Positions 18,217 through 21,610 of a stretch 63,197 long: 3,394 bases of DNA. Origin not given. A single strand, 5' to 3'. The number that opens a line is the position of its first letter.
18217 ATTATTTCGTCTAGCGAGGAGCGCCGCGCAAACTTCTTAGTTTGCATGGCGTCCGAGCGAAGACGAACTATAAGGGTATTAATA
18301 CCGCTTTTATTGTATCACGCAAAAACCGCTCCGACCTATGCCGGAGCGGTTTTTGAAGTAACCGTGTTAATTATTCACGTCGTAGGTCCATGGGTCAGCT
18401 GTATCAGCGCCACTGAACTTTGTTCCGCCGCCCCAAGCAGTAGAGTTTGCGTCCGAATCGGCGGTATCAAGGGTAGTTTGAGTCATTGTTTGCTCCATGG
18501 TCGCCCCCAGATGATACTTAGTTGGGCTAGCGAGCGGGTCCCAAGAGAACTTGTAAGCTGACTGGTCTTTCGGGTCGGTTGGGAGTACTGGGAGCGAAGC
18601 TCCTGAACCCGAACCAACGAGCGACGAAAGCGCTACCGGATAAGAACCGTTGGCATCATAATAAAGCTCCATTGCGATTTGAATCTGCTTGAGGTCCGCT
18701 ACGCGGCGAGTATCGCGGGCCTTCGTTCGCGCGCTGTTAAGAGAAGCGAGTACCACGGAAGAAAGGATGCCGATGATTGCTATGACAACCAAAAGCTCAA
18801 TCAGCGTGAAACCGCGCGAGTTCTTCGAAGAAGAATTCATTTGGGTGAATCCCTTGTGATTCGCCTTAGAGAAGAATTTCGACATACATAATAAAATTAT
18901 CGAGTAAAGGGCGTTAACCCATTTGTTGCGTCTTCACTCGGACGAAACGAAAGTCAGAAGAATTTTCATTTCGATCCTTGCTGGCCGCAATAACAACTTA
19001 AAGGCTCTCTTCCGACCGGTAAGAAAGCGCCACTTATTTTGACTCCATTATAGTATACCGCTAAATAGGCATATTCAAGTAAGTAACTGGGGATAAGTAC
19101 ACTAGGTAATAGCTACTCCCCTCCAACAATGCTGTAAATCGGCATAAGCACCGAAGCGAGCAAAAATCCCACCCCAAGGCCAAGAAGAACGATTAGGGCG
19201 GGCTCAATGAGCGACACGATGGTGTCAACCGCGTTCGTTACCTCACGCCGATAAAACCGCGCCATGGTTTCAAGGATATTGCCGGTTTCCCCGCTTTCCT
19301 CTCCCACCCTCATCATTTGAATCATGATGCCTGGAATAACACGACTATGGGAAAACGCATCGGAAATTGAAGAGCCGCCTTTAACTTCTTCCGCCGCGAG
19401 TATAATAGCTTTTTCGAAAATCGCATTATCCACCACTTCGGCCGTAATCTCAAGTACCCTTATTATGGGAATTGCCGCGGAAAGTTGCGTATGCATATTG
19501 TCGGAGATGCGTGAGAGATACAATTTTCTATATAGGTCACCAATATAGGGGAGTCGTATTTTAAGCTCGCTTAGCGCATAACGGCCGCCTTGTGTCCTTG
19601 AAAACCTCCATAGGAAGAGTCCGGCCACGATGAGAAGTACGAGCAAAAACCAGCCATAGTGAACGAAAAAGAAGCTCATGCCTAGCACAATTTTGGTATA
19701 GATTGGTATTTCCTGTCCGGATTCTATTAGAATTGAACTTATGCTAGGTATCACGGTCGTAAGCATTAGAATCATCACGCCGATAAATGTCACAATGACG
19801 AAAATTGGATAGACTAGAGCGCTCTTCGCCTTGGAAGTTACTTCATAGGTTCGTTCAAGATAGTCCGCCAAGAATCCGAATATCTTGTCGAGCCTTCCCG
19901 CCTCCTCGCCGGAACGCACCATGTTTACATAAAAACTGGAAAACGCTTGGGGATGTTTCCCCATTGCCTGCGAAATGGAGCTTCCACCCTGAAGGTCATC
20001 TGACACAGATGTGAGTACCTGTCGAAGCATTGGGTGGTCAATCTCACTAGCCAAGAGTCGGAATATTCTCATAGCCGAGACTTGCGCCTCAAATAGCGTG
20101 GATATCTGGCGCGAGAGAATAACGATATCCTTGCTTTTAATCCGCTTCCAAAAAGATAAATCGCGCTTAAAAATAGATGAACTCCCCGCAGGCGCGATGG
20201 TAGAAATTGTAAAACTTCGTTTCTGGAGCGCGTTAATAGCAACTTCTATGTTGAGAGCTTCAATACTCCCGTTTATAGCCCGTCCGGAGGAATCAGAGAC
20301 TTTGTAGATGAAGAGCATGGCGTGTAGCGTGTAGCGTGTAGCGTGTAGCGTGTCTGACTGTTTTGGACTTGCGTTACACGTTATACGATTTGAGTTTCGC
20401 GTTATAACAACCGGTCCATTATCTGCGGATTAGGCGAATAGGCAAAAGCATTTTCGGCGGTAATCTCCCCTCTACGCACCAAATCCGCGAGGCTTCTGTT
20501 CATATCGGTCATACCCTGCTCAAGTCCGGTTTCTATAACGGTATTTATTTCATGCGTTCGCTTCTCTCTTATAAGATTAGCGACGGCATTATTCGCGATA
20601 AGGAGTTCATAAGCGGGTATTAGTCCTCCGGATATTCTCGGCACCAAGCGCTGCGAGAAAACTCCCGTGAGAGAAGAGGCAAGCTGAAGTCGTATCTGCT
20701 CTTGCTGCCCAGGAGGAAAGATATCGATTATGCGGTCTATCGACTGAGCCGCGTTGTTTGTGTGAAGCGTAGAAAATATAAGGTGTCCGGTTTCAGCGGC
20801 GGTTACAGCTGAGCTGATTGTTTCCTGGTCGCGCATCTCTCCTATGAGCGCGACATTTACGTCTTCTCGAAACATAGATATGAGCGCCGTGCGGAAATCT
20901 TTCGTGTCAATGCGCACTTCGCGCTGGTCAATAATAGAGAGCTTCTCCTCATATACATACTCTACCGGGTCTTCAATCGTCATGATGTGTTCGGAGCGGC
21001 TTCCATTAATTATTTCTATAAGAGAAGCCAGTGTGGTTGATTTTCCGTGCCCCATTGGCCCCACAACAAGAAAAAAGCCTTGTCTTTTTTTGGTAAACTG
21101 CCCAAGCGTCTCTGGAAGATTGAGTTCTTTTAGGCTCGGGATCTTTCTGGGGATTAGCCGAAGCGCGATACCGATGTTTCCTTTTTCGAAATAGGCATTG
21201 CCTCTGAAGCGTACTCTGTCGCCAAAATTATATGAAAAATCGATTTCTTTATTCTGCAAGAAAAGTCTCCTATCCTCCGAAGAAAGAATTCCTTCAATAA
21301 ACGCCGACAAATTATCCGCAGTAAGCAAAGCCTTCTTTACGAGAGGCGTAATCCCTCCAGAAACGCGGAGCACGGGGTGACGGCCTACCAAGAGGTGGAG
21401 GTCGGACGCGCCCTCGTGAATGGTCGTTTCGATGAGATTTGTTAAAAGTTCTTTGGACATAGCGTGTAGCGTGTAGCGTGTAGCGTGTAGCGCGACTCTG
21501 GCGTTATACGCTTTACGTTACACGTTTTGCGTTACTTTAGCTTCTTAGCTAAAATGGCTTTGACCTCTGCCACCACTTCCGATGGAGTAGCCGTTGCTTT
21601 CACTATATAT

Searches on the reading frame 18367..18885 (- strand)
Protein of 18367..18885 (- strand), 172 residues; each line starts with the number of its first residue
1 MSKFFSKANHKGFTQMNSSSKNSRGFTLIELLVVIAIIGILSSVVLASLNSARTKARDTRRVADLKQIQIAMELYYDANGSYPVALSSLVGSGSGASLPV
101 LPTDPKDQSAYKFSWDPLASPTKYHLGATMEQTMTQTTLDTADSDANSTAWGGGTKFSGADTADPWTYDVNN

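Call 60: search_protein_families(library=ncbifam, max_evalue=1e-10, proteins=[window:18367-18885:-])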
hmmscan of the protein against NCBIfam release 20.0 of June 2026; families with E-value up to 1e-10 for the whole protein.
window:18367-18885:- (172 aa): 1 family
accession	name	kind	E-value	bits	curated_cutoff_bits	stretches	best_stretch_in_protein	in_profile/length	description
TIGR01710.1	typeII_sec_gspG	equivalog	6.1e-13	49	88.85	1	24-89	1-66/134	type II secretion system major pseudopilin GspG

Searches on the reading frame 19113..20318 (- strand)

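Call 60: search_protein_families(library=ncbifam, max_evalue=1e-10, proteins=[window:19113-20318:-])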
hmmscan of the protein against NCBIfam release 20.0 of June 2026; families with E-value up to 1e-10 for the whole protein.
window:19113-20318:- (401 aa): 6 families
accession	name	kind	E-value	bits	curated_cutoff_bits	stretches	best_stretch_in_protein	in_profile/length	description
TIGR02120.1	GspF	equivalog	4.1e-95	319.4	424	1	3-397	1-397/401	type II secretion system inner membrane protein GspF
NF052607.1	T4PiliAsmPilCThrm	equivalog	3.5e-86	289.8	700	1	2-399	3-402/406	type IV pilus assembly protein PilC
NF052606.1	T4PiliAsmPilCMyx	equivalog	2.6e-70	237.3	700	1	50-399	65-416/419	type IV pilus assembly protein PilC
NF047826.1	T3SSXpsF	equivalog_domain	1.9e-63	214.7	650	1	2-397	3-400/405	type II secretion system protein XpsF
NF007861.0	PRK10573.1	equivalog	2e-63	214.9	401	1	3-396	7-393/401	protein transport protein HofC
NF041012.2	T4P_ComGB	equivalog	1.7e-33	116.4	240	1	100-398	36-331/332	competence type IV pilus assembly protein ComGB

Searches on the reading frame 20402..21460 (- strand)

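Call 60: search_protein_families(library=ncbifam, max_evalue=1e-10, proteins=[window:20402-21460:-])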
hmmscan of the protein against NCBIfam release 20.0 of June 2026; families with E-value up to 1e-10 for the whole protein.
window:20402-21460:- (352 aa): 8 families
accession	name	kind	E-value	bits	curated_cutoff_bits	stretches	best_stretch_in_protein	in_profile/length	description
TIGR01420.1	pilT_fam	subfamily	1.5e-124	415.7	319.1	1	6-345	2-341/343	PilT/PilU family type 4a pilus ATPase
TIGR02533.1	type_II_gspE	equivalog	3.3e-38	131.6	630.25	1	118-276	234-382/486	type II secretion system ATPase GspE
TIGR02525.1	plasmid_TraJ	equivalog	4.2e-38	131.3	368.3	1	74-320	91-345/372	plasmid transfer ATPase TraJ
TIGR02524.1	dot_icm_DotB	equivalog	1.4e-36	126.5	463.3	1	7-311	7-323/358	Dot/Icm type IV secretion system ATPase DotB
NF041000.1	ATPase_ComGA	equivalog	7.6e-35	120.2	300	1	9-274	3-266/267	competence type IV pilus ATPase ComGA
TIGR02538.1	type_IV_pilB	equivalog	7.5e-33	114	675.65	1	122-276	311-455/564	type IV-A pilus assembly ATPase PilB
NF007755.0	PRK10436.1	equivalog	8.7e-32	110.4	617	1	4-276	87-358/465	type II secretion system protein GspE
NF053534.1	T4PilAsmATPsTfpB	equivalog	2.7e-30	105.3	850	1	119-275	328-474/584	type IV pilus assembly ATPase TfpB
